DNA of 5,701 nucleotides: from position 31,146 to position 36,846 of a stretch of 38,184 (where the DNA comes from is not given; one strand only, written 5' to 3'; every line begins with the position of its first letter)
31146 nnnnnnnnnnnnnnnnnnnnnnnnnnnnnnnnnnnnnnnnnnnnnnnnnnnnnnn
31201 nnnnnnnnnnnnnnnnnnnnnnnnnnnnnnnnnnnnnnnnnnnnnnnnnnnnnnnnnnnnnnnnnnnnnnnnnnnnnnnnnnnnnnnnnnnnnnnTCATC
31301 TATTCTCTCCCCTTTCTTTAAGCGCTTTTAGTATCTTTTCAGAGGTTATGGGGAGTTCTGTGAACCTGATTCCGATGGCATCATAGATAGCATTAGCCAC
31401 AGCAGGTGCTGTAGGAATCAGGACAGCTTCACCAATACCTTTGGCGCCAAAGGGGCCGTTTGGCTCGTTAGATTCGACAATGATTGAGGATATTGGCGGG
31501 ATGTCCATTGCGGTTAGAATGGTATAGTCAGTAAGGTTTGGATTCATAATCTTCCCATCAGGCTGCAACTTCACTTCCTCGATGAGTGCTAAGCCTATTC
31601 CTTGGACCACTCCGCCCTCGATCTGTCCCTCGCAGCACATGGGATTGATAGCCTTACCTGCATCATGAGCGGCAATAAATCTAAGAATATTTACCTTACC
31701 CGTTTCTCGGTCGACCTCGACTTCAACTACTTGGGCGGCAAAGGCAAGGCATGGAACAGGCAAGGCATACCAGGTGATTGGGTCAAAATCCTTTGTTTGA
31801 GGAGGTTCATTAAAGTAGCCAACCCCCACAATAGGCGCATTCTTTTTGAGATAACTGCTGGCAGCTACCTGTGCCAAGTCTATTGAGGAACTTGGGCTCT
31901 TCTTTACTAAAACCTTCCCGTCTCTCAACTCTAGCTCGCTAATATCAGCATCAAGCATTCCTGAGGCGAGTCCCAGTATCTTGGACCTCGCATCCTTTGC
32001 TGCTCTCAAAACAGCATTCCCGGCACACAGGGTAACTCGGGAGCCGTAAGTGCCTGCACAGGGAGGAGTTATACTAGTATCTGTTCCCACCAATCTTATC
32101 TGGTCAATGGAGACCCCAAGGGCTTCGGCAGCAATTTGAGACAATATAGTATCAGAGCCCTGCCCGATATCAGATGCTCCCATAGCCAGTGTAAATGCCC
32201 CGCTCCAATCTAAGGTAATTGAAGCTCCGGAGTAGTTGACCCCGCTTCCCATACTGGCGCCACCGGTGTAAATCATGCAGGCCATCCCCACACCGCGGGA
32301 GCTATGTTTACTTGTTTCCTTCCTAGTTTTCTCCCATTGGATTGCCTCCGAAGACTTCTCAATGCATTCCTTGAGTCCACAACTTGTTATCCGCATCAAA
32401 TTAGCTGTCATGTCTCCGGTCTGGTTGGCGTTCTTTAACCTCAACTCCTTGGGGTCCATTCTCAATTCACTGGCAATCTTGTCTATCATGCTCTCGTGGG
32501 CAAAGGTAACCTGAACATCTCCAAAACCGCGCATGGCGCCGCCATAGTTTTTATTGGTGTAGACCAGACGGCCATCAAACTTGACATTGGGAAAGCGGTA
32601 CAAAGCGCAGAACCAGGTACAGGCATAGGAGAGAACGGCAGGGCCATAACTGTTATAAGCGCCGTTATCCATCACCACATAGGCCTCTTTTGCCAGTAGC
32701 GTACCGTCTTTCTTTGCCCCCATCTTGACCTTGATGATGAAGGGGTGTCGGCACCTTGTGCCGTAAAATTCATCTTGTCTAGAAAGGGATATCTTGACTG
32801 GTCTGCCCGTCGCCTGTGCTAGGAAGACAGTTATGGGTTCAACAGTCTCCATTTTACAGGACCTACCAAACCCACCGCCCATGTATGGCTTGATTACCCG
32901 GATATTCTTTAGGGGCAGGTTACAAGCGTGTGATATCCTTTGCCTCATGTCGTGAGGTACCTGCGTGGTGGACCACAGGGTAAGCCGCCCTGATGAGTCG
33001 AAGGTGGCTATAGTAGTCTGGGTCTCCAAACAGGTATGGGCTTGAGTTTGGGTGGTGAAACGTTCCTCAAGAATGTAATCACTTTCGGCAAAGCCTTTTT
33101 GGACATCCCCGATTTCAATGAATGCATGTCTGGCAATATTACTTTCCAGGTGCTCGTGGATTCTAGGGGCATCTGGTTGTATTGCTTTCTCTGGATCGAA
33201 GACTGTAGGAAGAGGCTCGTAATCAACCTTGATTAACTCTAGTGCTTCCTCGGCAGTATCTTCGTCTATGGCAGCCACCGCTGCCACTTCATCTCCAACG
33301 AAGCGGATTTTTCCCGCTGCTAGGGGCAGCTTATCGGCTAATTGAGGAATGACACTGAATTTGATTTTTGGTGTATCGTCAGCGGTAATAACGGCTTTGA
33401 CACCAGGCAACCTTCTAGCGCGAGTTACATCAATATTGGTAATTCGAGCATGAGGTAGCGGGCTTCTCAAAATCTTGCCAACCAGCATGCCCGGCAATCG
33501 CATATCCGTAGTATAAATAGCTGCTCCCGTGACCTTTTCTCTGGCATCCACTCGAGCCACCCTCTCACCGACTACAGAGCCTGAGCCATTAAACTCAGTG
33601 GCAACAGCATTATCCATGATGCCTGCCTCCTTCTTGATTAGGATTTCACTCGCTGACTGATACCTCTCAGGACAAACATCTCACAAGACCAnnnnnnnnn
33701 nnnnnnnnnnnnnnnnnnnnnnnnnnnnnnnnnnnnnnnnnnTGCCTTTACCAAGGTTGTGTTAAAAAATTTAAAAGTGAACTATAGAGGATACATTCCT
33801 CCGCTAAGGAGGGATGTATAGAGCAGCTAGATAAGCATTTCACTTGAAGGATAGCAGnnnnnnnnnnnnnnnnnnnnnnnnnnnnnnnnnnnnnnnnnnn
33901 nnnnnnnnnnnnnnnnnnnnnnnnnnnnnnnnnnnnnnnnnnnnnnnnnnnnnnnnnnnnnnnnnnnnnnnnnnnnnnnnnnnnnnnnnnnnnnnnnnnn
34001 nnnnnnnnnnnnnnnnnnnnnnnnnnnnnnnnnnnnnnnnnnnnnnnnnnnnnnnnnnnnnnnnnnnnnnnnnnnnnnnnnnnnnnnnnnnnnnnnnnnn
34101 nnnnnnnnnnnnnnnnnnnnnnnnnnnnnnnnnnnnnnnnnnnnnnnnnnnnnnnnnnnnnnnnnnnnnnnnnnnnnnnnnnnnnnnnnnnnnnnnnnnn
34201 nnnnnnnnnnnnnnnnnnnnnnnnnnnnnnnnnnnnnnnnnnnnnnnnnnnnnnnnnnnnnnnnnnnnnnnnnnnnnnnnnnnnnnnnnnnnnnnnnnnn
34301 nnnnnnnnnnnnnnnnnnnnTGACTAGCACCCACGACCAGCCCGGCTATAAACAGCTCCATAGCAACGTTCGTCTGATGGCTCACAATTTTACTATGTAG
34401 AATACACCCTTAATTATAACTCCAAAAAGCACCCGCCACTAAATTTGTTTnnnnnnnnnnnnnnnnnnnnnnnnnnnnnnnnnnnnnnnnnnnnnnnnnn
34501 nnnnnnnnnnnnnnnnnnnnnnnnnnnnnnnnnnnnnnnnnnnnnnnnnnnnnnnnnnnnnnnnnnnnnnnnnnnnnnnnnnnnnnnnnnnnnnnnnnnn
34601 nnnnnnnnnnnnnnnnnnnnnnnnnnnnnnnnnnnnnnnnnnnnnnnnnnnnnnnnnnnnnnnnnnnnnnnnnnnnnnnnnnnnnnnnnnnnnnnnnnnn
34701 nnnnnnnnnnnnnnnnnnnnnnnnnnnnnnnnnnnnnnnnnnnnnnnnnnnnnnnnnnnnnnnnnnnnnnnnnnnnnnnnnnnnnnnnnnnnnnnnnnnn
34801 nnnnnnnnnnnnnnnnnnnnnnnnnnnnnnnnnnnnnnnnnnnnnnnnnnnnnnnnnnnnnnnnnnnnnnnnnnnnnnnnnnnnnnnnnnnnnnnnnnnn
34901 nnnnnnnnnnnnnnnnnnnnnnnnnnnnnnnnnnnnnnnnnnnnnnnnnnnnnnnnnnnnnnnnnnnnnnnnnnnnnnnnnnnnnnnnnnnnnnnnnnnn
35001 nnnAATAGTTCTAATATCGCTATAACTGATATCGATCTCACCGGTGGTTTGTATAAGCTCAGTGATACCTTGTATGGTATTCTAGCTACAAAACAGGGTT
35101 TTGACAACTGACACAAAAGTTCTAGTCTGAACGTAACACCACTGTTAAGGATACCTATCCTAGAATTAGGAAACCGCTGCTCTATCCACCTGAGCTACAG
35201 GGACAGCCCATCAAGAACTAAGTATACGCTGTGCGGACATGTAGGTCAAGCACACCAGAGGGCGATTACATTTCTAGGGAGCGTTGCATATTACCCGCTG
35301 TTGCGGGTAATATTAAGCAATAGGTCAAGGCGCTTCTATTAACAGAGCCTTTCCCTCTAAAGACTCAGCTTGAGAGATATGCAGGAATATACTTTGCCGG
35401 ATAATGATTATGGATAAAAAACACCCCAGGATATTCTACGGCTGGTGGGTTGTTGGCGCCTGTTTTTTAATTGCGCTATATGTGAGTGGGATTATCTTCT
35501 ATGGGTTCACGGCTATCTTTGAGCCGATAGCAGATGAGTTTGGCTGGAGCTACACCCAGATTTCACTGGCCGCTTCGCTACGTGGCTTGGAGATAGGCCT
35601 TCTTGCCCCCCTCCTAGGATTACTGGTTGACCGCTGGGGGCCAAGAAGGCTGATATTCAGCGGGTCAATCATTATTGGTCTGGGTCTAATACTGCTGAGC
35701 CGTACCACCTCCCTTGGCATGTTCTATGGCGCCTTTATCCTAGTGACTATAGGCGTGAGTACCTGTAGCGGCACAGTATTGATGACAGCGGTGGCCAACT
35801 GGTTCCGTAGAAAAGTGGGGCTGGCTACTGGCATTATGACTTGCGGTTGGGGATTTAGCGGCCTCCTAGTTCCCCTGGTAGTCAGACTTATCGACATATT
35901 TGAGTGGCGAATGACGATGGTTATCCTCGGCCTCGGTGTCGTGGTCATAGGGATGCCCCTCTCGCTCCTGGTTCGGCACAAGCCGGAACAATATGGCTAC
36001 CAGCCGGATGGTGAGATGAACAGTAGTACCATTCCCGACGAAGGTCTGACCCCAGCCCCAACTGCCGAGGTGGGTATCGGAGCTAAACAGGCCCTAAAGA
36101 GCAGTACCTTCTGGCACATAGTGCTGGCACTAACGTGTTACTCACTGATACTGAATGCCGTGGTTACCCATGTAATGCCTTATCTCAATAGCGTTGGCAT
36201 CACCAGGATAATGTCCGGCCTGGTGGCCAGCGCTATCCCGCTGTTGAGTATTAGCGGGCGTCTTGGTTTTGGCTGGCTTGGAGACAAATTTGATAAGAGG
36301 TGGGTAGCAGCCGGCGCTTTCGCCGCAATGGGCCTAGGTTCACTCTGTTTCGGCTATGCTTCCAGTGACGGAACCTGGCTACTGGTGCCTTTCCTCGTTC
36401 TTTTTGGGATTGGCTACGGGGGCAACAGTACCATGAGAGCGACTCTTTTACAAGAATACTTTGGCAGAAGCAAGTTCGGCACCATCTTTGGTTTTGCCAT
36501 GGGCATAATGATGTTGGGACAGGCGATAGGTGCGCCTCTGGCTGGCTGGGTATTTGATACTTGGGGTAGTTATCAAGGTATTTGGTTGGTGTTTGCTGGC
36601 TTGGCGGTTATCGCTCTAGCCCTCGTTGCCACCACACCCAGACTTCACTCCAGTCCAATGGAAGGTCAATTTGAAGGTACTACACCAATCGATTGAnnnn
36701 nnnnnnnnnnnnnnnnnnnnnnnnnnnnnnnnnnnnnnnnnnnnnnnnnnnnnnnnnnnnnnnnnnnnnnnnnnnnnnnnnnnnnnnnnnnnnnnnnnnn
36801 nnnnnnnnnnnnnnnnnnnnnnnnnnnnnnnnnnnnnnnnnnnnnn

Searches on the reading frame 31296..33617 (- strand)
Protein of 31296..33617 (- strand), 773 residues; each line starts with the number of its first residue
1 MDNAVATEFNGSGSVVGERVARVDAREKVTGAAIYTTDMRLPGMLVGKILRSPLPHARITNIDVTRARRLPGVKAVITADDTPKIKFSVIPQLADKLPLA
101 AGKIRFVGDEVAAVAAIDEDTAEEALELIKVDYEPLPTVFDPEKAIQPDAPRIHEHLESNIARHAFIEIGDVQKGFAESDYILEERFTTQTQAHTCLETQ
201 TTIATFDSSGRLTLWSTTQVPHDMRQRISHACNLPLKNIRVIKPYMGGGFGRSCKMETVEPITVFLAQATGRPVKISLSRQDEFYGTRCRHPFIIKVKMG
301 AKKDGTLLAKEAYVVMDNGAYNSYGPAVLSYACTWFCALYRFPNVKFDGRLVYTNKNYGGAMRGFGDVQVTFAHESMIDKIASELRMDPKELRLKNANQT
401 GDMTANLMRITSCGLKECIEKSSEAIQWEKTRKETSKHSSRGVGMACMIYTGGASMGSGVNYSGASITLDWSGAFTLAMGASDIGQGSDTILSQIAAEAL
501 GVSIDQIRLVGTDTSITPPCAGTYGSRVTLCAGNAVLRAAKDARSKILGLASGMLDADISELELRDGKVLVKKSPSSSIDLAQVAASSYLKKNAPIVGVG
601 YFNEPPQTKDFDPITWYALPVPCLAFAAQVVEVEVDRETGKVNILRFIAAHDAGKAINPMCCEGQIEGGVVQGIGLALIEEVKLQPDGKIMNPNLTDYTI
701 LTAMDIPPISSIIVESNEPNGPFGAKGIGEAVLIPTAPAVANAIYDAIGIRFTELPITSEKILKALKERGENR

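Call 8: search_protein_families(library=pfam, proteins=[window:31296-33617:-], max_evalue=0.001)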
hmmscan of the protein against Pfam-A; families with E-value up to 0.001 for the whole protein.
window:31296-33617:- (773 aa): 3 families
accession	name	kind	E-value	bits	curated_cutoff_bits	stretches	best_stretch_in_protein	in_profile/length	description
PF02738.23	MoCoBD_1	-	2.1e-84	282.9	27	1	153-397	1-244/244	Molybdopterin cofactor-binding domain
PF20256.3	MoCoBD_2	-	2.3e-81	273.8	27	1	423-707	3-283/283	Molybdopterin cofactor-binding domain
PF01315.27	Ald_Xan_dh_C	-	2.3e-32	112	31.3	1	30-137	1-110/110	Aldehyde oxidase and xanthine dehydrogenase, a/b hammerhead domain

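Call 39: search_protein_families(library=ncbifam, proteins=[window:31296-33617:-], max_evalue=0.00001)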
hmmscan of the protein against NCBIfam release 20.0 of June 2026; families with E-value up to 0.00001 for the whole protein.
window:31296-33617:- (773 aa): 13 families
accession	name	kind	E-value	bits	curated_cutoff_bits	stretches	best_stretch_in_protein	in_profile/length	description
TIGR03194.1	4hydrxCoA_A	equivalog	4.5e-221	736.2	994.55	1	21-766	2-746/746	4-hydroxybenzoyl-CoA reductase subunit alpha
NF043082.1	XdhA_XDHase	equivalog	2.8e-209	697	780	1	16-770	1-756/758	xanthine dehydrogenase subunit XdhA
NF007426.0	PRK09970.1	equivalog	2.1e-204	680.8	916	1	14-770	4-759/761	xanthine dehydrogenase molybdenum-binding subunit XdhA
TIGR03196.1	pucD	equivalog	4.4e-160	534.6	783.65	1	16-762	3-754/763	xanthine dehydrogenase subunit D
NF041018.1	glyceraldDH_alpha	equivalog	7.1e-139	464.4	790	1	15-763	2-741/741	glyceraldehyde dehydrogenase subunit alpha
TIGR03311.1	Se_dep_XDH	equivalog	2.9e-132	442.5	830.45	2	14-551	160-682/848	selenium-dependent xanthine dehydrogenase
NF040766.1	CODH_aero_grp5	exception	8.6e-126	421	950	1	15-762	4-781/785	aerobic carbon-monoxide dehydrogenase large subunit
TIGR02416.1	CO_dehy_Mo_lg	equivalog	1.2e-120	404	991.15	1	29-764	6-769/770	aerobic carbon-monoxide dehydrogenase large subunit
NF045668.1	pterin_aldehy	equivalog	4.9e-120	402.1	1100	2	5-541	164-712/905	molybdopterin-dependent aldehyde oxidoreductase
NF041671.1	peri_hyde_PaoC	equivalog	4.5e-108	362.5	1180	1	10-768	12-733/735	aldehyde oxidoreductase molybdenum-binding subunit PaoC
TIGR03313.1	Se_sel_red_Mo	hypoth_equivalog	3.4e-107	359.3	1101.9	2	159-767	351-950/951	molybdopterin-dependent oxidoreductase Mo/Fe-S-binding subunit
TIGR02965.1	xanthine_xdhB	equivalog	1.1e-101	341.2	849.5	1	24-767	9-755/758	xanthine dehydrogenase molybdopterin binding subunit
TIGR02969.1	mam_aldehyde_ox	subfamily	6.9e-63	212.6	1912.3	1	16-749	576-1280/1330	aldehyde oxidase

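Call 83: search_solved_structures(query=window:31296-33617:-, max_evalue=1e-40)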
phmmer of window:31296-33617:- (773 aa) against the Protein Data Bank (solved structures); distinct sequences matched with E-value up to 1e-40: 40.
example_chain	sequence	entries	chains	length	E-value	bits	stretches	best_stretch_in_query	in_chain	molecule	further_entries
1rm6_A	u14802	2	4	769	6.1e-154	517.3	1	15-766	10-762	4-hydroxybenzoyl-CoA reductase alpha subunit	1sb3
8uem_A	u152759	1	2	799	3.7e-113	382.5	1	20-769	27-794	Carbon monoxide dehydrogenase (Large chain), CoxL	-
7dqx_A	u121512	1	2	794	2.2e-98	333.6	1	13-764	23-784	6-hydroxypseudooxynicotine dehydrogenase complex subunit gamma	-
1n5w_B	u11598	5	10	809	4.3e-94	319.4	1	22-749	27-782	Carbon monoxide dehydrogenase large chain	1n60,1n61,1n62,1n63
1zxi_B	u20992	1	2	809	4.3e-94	319.4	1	22-749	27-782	Carbon monoxide dehydrogenase large chain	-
1t3q_B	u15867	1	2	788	1.8e-91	310.8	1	16-769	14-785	quinoline 2-oxidoreductase large subunit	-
1ffu_B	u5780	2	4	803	2.5e-89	303.7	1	17-769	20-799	CUTL, MOLYBDOPROTEIN OF CARBON MONOXIDE DEHYDROGENASE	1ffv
4zoh_A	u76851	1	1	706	5.2e-83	282.8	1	16-762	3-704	Putative oxidoreductase molybdopterin-binding subunit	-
1sij_A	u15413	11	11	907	2.3e-79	270.7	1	11-541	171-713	Aldehyde oxidoreductase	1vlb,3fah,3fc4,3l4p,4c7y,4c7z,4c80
3hrd_A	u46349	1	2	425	1.3e-78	268.2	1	14-425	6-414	Nicotinate dehydrogenase large molybdopterin subunit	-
1dgj_A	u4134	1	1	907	3.1e-74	253.8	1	10-539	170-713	ALDEHYDE OXIDOREDUCTASE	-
5y6q_C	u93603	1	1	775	3.3e-70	240.5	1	16-763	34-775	Aldehyde oxidase large subunit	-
1fiq_C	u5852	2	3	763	8.7e-70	239.1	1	16-749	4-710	XANTHINE OXIDASE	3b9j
3sr6_C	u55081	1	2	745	8.8e-70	239.1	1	16-749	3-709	Xanthine dehydrogenase/oxidase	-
3etr_C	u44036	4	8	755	9.3e-70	239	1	16-749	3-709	Xanthine dehydrogenase/oxidase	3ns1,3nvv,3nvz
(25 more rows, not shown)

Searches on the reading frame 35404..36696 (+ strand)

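Call 8: search_protein_families(library=pfam, proteins=[window:35404-36696:+], max_evalue=0.001)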
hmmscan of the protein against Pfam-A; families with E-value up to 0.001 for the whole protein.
window:35404-36696:+ (430 aa): 3 families
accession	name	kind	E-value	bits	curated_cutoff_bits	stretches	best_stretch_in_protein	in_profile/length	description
PF07690.21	MFS_1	-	3.1e-48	164.9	33.4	2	22-292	2-261/347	Major Facilitator Superfamily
PF12832.13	MFS_1_like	-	3e-05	23.7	25.2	1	154-388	140-366/373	MFS_1 like family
PF00083.30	Sugar_tr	-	3.2e-05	23.4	22.3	1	267-352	44-130/452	Sugar (and other) transporter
